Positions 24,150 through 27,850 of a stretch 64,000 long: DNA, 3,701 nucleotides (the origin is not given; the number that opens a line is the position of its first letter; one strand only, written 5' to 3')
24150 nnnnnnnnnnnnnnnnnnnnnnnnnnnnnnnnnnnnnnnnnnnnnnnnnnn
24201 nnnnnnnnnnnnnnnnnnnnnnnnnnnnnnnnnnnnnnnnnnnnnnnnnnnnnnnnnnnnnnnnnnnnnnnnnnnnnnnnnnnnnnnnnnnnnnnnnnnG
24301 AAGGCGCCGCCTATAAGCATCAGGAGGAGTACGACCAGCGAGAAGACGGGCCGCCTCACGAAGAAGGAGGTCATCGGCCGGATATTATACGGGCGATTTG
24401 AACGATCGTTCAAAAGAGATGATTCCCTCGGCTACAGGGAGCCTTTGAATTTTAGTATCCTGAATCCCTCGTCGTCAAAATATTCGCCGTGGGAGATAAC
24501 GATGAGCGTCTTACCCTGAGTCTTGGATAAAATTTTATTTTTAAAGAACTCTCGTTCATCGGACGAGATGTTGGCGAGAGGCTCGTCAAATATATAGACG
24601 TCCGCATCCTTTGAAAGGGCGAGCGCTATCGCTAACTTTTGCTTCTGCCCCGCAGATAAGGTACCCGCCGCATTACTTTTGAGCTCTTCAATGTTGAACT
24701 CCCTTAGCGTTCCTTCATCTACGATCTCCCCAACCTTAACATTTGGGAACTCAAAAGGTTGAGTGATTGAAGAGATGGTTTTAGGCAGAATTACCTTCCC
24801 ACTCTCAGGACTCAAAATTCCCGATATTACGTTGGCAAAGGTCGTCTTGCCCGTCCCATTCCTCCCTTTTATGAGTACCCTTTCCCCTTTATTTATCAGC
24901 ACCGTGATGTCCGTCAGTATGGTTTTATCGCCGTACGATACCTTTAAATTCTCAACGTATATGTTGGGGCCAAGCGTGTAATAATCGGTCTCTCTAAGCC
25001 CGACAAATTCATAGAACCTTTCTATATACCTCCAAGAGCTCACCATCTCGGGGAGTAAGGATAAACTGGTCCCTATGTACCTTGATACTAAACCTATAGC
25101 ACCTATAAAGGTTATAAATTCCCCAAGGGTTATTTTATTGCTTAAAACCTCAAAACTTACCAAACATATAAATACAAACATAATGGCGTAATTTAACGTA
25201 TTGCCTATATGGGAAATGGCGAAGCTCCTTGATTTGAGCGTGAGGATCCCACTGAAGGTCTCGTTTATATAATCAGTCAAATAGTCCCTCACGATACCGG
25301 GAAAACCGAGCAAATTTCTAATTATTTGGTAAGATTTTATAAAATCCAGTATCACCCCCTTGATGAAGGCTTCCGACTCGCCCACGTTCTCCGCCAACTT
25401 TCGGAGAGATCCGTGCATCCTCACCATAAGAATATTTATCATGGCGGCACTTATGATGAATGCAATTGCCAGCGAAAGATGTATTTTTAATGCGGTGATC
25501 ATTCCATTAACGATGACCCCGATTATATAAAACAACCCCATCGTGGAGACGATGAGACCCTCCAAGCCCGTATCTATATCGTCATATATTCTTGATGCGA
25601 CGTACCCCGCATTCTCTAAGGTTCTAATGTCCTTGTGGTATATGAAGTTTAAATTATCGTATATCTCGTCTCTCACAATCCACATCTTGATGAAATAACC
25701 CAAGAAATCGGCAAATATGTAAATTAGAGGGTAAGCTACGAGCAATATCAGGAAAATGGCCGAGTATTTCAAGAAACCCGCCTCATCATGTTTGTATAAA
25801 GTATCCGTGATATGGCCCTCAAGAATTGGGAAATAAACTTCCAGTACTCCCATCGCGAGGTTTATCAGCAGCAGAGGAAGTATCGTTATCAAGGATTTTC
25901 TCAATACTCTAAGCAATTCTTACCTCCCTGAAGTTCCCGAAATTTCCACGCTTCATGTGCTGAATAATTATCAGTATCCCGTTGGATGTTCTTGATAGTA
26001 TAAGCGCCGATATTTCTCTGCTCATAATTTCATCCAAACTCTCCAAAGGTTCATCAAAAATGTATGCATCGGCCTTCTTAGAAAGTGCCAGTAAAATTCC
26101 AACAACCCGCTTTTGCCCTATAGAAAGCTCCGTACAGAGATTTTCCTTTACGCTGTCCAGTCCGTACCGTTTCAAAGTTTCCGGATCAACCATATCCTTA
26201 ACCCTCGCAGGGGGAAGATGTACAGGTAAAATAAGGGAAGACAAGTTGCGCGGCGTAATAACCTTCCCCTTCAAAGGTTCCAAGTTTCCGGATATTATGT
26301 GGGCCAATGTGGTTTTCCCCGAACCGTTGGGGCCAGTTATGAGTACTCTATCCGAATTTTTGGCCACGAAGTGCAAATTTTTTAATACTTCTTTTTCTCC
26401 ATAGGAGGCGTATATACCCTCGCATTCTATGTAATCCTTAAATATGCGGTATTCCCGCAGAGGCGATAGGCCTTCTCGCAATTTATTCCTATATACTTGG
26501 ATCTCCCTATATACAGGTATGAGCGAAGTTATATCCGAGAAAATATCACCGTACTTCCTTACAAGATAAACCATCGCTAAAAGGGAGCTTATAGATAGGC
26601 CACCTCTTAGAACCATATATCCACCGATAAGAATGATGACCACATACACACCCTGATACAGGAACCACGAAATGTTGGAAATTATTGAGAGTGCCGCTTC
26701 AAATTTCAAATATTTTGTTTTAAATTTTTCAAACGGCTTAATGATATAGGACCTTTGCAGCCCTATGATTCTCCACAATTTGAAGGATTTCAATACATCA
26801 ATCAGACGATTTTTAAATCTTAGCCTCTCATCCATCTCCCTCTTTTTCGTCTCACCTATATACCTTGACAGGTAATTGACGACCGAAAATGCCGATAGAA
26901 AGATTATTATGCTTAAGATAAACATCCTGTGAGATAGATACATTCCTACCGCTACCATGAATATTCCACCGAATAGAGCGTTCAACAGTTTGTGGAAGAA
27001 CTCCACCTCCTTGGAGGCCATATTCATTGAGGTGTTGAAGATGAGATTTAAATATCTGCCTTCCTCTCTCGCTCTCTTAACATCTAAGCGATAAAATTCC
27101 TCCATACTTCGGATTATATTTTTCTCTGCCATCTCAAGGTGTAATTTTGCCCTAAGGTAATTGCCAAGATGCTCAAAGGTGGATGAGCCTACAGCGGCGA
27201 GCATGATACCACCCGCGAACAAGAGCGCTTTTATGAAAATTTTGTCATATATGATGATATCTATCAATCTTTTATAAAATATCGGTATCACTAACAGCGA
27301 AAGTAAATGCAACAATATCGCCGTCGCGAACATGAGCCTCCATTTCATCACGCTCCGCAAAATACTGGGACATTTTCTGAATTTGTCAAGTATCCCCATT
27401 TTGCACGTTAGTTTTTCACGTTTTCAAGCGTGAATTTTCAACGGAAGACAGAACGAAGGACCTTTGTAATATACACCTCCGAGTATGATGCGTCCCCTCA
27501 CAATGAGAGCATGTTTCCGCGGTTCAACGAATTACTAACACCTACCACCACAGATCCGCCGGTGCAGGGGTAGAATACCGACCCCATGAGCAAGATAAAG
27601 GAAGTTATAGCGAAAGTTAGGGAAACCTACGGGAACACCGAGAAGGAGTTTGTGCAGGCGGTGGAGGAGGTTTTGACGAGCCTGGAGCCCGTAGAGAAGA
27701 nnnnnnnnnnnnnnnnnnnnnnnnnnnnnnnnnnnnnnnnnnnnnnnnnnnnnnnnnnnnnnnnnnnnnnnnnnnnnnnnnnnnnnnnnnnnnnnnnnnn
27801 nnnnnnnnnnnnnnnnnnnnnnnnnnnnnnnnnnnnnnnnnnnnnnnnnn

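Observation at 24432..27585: ~3-kb low-GC island with two tandem ABC exporter half-transporters inserted upstream of an adaptor-less RND pump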

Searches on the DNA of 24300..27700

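Call 72: search_rna_families(source=window, start=24300, end=27700, threshold=evalue, max_evalue=1)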
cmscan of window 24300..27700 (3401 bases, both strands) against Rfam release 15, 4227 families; matches with E-value up to 1: 0.
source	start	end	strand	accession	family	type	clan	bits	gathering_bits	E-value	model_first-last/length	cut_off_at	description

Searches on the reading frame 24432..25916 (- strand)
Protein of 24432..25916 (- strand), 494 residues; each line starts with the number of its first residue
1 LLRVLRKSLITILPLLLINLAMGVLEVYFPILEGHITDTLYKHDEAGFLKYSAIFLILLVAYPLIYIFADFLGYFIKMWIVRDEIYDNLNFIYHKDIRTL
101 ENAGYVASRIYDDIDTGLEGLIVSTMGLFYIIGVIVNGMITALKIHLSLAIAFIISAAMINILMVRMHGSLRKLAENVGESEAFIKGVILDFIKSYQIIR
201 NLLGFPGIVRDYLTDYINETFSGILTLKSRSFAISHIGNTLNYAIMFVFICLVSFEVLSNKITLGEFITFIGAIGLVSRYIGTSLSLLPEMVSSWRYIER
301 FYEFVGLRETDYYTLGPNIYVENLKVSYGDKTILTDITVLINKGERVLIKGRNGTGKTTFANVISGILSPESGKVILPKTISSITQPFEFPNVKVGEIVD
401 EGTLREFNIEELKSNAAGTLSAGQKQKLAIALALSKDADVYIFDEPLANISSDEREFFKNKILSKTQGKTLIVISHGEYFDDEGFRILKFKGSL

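Call 7: search_protein_families(library=pfam, proteins=[window:24432-25916:-], max_evalue=0.01)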
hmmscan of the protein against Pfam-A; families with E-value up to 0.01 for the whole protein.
window:24432-25916:- (494 aa): 4 families
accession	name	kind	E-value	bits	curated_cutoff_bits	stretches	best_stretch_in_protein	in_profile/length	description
PF00005.33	ABC_tran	-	6.2e-20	72.6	25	1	334-448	1-137/137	ABC transporter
PF00664.28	ABC_membrane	-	4.4e-05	23.7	28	1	16-277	5-270/274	ABC transporter transmembrane region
PF02463.25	SMC_N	-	0.00017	21.5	40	0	419-479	136-200/220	RecF/RecN/SMC N terminal domain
PF13304.12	AAA_21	-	0.0073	16.8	27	0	403-446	221-267/304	AAA domain, putative AbiEii toxin, Type IV TA system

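Call 8: search_protein_families(library=ncbifam, proteins=[window:24432-25916:-], max_evalue=0.01)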
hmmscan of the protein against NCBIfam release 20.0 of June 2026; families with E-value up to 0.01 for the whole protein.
window:24432-25916:- (494 aa): 179 families (the best 25 are shown)
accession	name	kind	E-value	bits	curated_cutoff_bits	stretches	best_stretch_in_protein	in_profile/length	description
NF000355.4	ribo_prot_ABC_F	equivalog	1.5e-24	86.7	380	1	319-482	314-490/499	ribosomal protection-like ABC-F family protein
TIGR02868.1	CydC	equivalog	1.5e-24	86.5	329.05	2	316-379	332-396/530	thiol reductant ABC exporter subunit CydC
NF045998.1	cleave_ABC_plasm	equivalog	6.7e-23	80.8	500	2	12-377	155-526/673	Mbov_0121 family peptidase domain-containing ABC transporter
TIGR01189.1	ccmA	equivalog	2.3e-22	79.7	131.6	2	321-381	3-63/198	heme ABC exporter ATP-binding protein CcmA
TIGR03411.1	urea_trans_UrtD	equivalog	4.6e-22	78.8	304.1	2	403-477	127-201/242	urea ABC transporter ATP-binding protein UrtD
TIGR03375.1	type_I_sec_LssB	subfamily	4.8e-22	78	693.1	2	418-476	602-660/696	type I secretion system permease/ATPase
TIGR02203.1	MsbA_lipidA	equivalog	1.9e-21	76.2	602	2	136-377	144-392/572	lipid A export permease/ATP-binding protein MsbA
TIGR04520.1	ECF_ATPase_1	equivalog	2e-21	76.6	315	2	319-378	1-62/269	energy-coupling factor transporter ATPase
TIGR02857.1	CydD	equivalog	4.1e-20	72.2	435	2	417-478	456-517/529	thiol reductant ABC exporter subunit CydD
NF040873.1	AztA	equivalog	4.7e-20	72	220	2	328-379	2-53/191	zinc ABC transporter ATP-binding protein AztA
NF000167.2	ABCF_Lsa_all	exception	7e-20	71.5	750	1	319-482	310-483/492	Lsa family ABC-F type ribosomal protection protein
NF009945.0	PRK13409.1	equivalog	8.1e-20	71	469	1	322-491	345-529/592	ribosome biogenesis/translation initiation ATPase RLI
TIGR03608.1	L_ocin_972_ABC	subfamily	1e-19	70.8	254.85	2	321-380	1-60/206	putative bacteriocin export ABC transporter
TIGR01166.1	cbiO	subfamily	1.2e-19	70.6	211.8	2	395-476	104-185/190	cobalt ABC transporter, ATP-binding protein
NF010061.0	PRK13538.1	equivalog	4.5e-19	68.8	195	2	319-378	6-65/211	cytochrome c biogenesis heme-transporting ATPase CcmA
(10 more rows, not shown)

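Call 34: search_protein_families(library=padloc, proteins=[window:24432-25916:-], max_evalue=0.01)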
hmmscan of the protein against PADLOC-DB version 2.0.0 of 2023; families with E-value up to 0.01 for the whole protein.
window:24432-25916:- (494 aa): 7 families
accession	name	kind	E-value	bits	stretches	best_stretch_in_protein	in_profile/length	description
PDLC04135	mad3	-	5.2e-20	70.3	2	403-476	247-322/374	mads_3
PDLC04140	mad8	-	1.6e-06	25.9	1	330-377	13-62/314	mads_8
PDLC02663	DndD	-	0.00015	18.7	0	319-363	6-52/675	DndD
PDLC02980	AriA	-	0.0013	16.8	0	348-369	3-24/304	-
PDLC00691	Effector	-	0.0024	15.8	1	35-162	38-162/176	2TM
PDLC02665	DndD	-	0.0028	14.4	0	418-488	545-619/645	DndD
PDLC05035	PDC-S53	-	0.0051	12.9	1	335-384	501-549/900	-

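Call 35: find_homologous_proteins(query=window:24432-25916:-, max_evalue=1e-15)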
Query window:24432-25916:- (494 aa): 323 proteins with E <= 1e-15 among 8000 candidates; the best 120 are listed.
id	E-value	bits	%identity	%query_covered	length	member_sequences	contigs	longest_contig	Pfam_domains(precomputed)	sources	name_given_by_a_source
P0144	0.0e+0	1047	100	98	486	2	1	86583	PF00005.34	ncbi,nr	ncbi:MAG: ABC transporter ATP-binding protein [Thermotogae bacterium]|nr:ABC transporter ATP-binding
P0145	4.0e-226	769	71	100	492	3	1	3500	PF00005.34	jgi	-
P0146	2.0e-221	754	70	99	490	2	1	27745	PF00005.34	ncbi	-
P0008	2.3e-47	180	29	96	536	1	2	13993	PF00005.34,PF02463.26,PF13304.13,PF00664.29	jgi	jgi:ATP-binding cassette subfamily B protein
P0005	2.1e-46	177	31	77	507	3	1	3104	PF00005.34,PF00664.29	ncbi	ncbi:MAG: ATP-binding cassette domain-containing protein [Bacteroidales bacterium]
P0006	8.4e-45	172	32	95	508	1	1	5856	PF06472.21,PF00005.34,PF00664.29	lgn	-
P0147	3.8e-43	166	31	94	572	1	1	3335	PF00005.34,PF02463.26,PF13304.13,PF00664.29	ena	-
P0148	5.9e-43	166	32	79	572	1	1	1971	PF00005.34,PF02463.26,PF13304.13,PF00664.29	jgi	-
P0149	4.3e-42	163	28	83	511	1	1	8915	PF00005.34,PF13304.13,PF00664.29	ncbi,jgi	-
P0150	3.3e-40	156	28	94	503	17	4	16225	PF00005.34,PF13476.13,PF13555.13,PF02463.26,PF13304.13,PF00664.29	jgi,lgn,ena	-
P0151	5.2e-37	146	28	98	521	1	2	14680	PF00005.34,PF00664.29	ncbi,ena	-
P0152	1.6e-36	144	26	98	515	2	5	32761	PF00005.34,PF02463.26,PF00664.29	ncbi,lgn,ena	-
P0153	1.5e-33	135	29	89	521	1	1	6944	PF00005.34,PF13175.13,PF13476.13,PF02463.26,PF13304.13,PF00664.29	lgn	-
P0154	6.4e-27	113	28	61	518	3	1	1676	PF00005.34,PF00664.29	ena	-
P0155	1.7e-26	111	27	33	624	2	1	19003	PF13604.13,PF00005.34,PF02463.26,PF13304.13,PF12848.14,PF16326.11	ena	-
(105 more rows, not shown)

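Call 37: find_encoding_contigs(protein=P0152, flank=7000, max_places=2)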
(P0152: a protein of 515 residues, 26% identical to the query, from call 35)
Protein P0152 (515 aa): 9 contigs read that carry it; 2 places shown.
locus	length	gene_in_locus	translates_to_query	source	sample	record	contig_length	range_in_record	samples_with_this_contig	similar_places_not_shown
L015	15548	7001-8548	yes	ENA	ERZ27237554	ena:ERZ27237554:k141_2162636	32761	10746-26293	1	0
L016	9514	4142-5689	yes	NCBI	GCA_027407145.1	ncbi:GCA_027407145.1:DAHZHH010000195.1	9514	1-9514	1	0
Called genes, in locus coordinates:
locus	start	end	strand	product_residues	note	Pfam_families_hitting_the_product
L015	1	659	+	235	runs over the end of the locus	PF00158:Sigma54_activat, PF01078:Mg_chelatase (faint), PF14532:Sigma54_activ_2, PF13191:AAA_16, PF13245:AAA_19 (faint), PF00004:AAA, PF07728:AAA_5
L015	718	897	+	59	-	PF01610:DDE_Tnp_ISL3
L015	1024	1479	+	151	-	-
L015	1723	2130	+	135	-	-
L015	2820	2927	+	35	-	-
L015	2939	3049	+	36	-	-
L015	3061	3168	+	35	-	-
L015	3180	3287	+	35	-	-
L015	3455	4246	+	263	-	-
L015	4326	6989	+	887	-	PF25816:RamC_N, PF00069:Pkinase, PF05147:LANC_like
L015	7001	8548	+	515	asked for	PF00664:ABC_membrane, PF02463:SMC_N (faint), PF00005:ABC_tran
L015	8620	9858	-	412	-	PF04389:Peptidase_M28, PF01546:Peptidase_M20, PF07687:M20_dimer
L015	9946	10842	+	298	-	PF00892:EamA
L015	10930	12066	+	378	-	PF01118:Semialdhyde_dh (faint), PF01262:AlaDh_PNT_C (weak), PF03435:Sacchrp_dh_NADP, PF13460:NAD_binding_10 (weak), PF16653:Sacchrp_dh_C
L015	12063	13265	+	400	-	PF13091:PLDc_2, PF13918:PLDc_3 (faint), PF00614:PLDc (weak), PF13091:PLDc_2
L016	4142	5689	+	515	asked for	PF00664:ABC_membrane, PF02463:SMC_N (faint), PF00005:ABC_tran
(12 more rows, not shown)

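Call 38: find_encoding_contigs(protein=P0150, flank=7000, max_places=2)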
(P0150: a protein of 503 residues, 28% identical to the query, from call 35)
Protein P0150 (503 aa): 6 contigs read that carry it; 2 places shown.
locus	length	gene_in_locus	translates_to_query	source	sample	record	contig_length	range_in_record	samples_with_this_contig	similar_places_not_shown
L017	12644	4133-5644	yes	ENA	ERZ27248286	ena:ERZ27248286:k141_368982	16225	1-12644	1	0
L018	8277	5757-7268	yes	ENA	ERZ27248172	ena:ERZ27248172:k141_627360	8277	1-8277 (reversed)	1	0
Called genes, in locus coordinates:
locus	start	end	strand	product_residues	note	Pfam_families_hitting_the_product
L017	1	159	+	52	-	?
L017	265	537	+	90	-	PF03235:GmrSD_N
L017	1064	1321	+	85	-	-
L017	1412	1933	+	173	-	-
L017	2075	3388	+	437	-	PF04326:SLFN_AlbA_2, PF13749:HATPase_c_4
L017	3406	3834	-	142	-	-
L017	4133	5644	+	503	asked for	PF00664:ABC_membrane, PF02463:SMC_N (faint), PF13476:AAA_23 (weak), PF13555:AAA_29 (weak), PF00005:ABC_tran, PF13304:AAA_21 (faint)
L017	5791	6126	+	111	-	-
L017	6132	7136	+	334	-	PF15731:MqsA_antitoxin, PF01381:HTH_3 (weak), PF13274:SocA_Panacea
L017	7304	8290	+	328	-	PF02661:Fic, PF12728:HTH_17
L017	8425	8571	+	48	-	-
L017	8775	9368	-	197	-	-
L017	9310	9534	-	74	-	-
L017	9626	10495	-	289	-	-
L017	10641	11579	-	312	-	PF00962:A_deaminase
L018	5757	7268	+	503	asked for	PF00664:ABC_membrane, PF02463:SMC_N (faint), PF13476:AAA_23 (weak), PF13555:AAA_29 (weak), PF00005:ABC_tran, PF13304:AAA_21 (faint)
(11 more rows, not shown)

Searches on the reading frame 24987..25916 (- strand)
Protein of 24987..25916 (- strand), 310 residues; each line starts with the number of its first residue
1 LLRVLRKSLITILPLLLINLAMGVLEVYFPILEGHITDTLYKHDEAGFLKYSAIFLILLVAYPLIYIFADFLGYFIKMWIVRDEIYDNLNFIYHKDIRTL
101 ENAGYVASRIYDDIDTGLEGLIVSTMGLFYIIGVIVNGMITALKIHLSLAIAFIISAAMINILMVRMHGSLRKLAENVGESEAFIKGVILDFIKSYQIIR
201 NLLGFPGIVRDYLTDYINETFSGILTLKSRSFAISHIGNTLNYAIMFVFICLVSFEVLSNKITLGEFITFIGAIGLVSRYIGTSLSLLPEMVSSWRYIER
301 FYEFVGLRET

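Call 62: find_related_loci(query=A5, collection=metagenome_contigs, flank=8000)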
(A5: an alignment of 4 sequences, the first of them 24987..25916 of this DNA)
Query A5 (310 aa) in metagenome_contigs; peptide patterns used: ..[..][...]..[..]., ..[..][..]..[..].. (x = any residue, [..] = any of these).
62 stretches matched a pattern, but none encodes a relative of the query by tblastn (E <= 1e-3).
